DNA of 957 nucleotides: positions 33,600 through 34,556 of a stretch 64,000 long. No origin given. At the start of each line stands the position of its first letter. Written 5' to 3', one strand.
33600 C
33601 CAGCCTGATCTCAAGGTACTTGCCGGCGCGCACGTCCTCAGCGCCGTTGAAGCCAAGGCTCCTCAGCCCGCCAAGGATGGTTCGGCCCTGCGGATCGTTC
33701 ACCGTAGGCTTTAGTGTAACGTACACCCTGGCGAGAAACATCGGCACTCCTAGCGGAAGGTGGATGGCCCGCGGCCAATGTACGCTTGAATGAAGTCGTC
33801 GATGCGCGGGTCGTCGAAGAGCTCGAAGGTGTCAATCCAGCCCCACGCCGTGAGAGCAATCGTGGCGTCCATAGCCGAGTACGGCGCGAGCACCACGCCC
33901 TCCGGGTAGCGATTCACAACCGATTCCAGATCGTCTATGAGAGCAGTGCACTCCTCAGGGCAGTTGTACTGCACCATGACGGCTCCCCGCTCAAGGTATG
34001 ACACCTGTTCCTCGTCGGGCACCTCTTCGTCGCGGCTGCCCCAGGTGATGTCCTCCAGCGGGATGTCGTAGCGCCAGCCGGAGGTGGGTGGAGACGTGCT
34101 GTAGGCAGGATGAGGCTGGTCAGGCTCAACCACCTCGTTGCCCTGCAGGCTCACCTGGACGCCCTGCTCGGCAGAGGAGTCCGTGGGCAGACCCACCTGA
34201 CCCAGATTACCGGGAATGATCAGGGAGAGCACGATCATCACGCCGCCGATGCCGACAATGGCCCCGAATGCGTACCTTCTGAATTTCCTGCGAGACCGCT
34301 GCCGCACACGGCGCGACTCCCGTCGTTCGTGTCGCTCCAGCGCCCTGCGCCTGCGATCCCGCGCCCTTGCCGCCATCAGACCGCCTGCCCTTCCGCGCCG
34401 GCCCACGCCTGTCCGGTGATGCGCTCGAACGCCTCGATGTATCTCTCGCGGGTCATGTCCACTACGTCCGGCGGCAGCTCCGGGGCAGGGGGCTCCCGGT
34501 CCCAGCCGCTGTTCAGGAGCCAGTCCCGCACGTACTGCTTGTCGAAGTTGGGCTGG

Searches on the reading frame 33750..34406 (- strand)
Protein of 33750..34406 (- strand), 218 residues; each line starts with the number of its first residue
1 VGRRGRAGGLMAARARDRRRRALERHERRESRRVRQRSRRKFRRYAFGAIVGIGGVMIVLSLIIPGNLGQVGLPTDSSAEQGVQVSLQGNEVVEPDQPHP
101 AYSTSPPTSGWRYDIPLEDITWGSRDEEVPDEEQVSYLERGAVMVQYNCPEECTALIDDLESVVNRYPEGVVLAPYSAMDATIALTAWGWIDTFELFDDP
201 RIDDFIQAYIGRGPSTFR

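Call 66: search_protein_families(library=pfam, proteins=[window:33750-34406:-], max_evalue=0.001)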
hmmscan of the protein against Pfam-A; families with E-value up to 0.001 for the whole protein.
window:33750-34406:- (218 aa): 1 family
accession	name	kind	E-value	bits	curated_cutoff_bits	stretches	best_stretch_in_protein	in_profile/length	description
PF11303.13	DUF3105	-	5.6e-18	65.7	25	1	101-214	9-122/130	Protein of unknown function (DUF3105)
